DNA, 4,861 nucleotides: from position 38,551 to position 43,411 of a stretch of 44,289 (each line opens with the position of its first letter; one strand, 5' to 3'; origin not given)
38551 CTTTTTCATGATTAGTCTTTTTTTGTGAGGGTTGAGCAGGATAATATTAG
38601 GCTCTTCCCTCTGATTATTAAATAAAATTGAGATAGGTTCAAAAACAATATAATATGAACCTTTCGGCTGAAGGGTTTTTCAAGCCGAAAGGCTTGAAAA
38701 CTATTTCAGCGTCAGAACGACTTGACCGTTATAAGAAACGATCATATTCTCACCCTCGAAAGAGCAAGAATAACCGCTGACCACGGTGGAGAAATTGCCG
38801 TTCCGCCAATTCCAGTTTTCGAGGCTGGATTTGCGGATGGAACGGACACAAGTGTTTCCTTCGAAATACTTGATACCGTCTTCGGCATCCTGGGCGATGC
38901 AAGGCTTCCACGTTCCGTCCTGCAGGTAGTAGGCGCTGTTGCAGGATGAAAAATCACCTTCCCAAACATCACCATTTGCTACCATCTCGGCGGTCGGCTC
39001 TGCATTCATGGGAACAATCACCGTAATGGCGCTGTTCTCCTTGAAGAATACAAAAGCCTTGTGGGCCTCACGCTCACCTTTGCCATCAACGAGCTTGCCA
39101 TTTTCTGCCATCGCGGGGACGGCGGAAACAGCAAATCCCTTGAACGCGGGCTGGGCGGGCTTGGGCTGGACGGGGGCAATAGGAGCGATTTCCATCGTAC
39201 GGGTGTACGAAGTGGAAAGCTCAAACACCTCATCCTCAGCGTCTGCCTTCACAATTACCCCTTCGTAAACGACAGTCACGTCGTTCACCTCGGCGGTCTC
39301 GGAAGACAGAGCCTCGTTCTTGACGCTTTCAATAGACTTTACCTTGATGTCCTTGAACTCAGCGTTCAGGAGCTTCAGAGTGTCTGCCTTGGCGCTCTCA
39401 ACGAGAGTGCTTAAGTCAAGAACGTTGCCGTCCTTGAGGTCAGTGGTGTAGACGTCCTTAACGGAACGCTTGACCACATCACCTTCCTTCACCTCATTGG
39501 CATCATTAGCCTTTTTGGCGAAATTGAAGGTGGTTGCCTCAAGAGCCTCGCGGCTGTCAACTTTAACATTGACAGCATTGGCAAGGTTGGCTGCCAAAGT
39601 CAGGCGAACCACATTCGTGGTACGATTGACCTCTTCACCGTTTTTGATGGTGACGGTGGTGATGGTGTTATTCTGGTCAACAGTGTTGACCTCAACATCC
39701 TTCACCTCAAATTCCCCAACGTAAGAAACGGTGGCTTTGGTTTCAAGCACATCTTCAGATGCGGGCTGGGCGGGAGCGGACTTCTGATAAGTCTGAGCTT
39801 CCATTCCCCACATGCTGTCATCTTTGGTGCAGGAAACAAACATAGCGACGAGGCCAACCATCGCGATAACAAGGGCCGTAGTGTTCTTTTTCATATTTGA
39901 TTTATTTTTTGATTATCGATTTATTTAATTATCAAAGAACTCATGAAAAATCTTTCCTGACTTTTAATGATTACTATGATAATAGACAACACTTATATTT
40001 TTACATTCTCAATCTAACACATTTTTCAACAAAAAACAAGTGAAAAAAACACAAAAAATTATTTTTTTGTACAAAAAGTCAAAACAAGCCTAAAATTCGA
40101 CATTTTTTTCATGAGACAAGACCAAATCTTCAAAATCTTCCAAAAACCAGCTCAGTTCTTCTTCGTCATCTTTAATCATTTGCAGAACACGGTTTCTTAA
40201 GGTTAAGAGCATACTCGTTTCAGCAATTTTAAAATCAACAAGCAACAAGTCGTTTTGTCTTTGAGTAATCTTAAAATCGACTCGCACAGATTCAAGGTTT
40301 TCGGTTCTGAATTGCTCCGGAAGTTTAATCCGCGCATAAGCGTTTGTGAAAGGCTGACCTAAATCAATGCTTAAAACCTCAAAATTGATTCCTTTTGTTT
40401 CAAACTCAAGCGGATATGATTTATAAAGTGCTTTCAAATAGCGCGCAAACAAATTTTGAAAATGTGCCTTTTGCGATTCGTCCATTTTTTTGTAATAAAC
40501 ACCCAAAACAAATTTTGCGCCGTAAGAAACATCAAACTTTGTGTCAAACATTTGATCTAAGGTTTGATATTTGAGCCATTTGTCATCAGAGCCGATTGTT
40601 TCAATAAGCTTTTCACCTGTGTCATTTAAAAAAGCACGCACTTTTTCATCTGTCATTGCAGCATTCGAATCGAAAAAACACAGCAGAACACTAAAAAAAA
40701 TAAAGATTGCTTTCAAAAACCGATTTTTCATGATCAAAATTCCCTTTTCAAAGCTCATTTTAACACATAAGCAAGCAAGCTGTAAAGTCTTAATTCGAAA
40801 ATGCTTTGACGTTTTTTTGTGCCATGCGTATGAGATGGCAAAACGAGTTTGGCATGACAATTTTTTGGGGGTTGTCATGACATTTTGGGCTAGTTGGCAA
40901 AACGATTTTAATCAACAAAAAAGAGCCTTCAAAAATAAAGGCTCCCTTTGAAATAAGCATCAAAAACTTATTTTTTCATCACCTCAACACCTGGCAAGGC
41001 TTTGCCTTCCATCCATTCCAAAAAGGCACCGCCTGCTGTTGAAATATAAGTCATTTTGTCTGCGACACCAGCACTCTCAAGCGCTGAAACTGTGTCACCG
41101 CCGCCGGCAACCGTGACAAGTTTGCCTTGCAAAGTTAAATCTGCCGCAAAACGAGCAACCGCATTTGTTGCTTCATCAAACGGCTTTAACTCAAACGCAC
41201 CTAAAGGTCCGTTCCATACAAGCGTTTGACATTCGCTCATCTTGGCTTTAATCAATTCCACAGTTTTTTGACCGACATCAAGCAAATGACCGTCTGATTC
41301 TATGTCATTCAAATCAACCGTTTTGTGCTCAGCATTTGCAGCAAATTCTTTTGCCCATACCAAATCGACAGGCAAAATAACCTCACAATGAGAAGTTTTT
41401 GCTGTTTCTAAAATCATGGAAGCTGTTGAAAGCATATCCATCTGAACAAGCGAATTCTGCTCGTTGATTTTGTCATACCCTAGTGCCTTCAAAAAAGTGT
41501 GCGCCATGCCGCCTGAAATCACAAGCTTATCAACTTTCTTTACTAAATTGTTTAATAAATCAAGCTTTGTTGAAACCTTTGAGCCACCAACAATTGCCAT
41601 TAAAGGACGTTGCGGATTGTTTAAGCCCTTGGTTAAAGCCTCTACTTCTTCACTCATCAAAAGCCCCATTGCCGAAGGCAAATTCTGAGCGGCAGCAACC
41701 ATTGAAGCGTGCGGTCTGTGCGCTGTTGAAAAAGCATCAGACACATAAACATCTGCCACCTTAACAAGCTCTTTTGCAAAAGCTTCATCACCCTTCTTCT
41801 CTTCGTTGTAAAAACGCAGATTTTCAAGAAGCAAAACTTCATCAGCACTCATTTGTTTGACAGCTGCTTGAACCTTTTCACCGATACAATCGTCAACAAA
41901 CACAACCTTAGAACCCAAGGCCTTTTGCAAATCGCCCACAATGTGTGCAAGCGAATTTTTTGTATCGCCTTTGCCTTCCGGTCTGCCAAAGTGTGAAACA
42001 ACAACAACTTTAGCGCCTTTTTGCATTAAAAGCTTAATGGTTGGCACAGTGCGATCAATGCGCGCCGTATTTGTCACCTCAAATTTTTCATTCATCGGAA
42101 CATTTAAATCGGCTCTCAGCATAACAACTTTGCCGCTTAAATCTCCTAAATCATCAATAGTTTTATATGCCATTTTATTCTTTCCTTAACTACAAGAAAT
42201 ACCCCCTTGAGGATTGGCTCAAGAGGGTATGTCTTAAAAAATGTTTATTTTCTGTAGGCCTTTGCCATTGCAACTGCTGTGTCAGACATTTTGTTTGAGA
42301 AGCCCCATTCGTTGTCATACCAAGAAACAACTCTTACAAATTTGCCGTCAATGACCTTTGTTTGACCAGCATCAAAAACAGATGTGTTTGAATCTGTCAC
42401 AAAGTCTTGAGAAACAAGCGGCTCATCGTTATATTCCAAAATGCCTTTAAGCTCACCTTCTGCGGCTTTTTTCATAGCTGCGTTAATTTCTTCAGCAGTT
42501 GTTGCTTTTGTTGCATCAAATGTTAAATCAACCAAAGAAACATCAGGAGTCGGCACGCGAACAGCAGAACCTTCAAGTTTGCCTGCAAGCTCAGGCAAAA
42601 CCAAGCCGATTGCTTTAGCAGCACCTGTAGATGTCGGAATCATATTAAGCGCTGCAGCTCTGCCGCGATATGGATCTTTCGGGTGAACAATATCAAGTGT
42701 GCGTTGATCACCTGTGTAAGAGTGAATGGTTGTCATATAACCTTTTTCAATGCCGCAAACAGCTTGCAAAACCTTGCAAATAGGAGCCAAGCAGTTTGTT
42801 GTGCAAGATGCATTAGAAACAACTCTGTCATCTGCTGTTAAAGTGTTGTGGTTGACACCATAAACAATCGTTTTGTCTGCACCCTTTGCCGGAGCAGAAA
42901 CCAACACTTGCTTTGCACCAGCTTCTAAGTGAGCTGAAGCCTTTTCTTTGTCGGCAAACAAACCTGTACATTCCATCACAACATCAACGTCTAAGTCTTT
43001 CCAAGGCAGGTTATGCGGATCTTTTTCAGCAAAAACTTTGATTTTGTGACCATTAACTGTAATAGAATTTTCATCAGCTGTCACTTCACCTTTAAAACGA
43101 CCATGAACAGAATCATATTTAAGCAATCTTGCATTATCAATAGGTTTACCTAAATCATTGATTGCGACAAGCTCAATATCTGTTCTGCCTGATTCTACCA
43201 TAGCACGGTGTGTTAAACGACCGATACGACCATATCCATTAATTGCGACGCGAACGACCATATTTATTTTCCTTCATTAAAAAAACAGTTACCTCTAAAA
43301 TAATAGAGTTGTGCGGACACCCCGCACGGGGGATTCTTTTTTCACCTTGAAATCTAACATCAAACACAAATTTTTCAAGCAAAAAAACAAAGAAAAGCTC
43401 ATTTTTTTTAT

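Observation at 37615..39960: GC-rich, codon-discordant insert of about 2.3 kb between pnp and mlaC with no mobility genes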

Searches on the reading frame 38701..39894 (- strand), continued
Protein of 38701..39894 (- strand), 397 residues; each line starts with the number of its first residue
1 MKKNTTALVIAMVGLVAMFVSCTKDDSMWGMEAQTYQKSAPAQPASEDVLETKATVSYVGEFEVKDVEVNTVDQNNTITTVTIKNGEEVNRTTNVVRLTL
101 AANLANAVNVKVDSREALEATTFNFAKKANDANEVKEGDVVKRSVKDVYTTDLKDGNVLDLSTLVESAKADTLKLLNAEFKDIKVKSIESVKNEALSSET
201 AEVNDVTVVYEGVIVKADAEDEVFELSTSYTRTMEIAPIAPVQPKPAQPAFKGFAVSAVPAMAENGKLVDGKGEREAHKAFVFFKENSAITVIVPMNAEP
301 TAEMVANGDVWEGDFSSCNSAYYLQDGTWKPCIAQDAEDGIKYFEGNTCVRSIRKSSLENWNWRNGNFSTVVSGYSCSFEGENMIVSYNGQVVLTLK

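Call 71: search_dna_similar(query=P0186, collection=phages, mode=protein, max_evalue=0.001, max_rows=10)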
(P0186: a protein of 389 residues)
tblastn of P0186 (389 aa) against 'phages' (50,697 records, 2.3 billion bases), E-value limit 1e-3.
Records with a match: 5; places in all: 5; records where one place covers at least 80% of the query: 0.
Best place of each record, by identity: <60% 5.
By first word of the organism name: Bordetella 5.
By host as written in the record: - 3; Bordetella bronchiseptica 2.
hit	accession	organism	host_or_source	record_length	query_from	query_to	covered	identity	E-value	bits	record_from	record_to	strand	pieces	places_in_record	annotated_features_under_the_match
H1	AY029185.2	Bordetella phage BPP-1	-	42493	1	53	14%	47.2%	7e-5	51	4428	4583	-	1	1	mtd: phage tail protein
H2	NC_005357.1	Bordetella phage BPP-1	Bordetella bronchiseptica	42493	1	53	14%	47.2%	7e-5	51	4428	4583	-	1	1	mtd: tail protein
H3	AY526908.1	Bordetella phage BMP-1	-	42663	1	53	14%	47.2%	7e-5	51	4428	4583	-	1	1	none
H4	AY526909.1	Bordetella phage BIP-1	-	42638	1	53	14%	47.2%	7e-5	51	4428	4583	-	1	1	none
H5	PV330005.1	Bordetella phage vB_BbrP_003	Bordetella bronchiseptica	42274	1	53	14%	45.3%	2e-4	49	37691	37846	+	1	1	hypothetical protein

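Call 82: search_solved_structures(query=A4, max_evalue=1)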
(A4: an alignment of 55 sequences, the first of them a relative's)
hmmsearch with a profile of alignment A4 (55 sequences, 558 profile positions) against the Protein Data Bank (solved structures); distinct sequences matched with E-value up to 1: 1.
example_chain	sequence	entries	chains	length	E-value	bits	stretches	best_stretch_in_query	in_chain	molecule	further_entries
7a26_AAA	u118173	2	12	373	0.11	14.5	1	363-423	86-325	SmhA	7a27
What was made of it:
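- Tried and rejected: A PDB sequence search found nothing meaningful (call 82).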

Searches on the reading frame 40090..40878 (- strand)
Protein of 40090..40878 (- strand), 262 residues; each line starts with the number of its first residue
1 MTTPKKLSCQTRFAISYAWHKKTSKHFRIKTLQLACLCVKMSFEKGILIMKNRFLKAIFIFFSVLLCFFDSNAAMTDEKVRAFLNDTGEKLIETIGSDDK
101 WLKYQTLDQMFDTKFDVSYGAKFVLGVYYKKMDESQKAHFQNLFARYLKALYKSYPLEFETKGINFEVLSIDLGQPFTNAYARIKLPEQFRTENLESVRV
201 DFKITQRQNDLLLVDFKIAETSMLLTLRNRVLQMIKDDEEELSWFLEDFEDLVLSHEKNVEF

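Call 4: search_protein_families(library=pfam, proteins=[window:40090-40878:-], max_evalue=1)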
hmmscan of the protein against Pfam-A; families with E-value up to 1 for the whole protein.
window:40090-40878:- (262 aa): 1 family
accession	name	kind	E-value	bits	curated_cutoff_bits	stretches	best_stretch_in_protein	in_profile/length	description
PF05494.18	MlaC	-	2.5e-15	57.1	26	1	97-238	13-155/166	MlaC protein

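Call 54: find_encoding_contigs(protein=window:40090-40731:-, flank=10000, max_places=8)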
Protein window:40090-40731:- (213 aa): no gene with exactly this product is on record in the collection.
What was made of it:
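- Tried and rejected: MlaC from its SD-supported start is not on record (call 54).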

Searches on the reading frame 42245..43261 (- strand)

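Call 60: search_protein_families(library=pfam, proteins=[window:42245-43261:-], max_evalue=0.0001)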
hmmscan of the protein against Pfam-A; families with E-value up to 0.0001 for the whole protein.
window:42245-43261:- (338 aa): 2 families
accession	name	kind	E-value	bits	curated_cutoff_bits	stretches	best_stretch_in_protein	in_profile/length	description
PF02800.25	Gp_dh_C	-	5.7e-68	227.9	24.4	1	158-315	1-158/158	Glyceraldehyde 3-phosphate dehydrogenase, C-terminal domain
PF00044.30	Gp_dh_N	-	8.1e-40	135.6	31.7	1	3-104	1-100/101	Glyceraldehyde 3-phosphate dehydrogenase, NAD binding domain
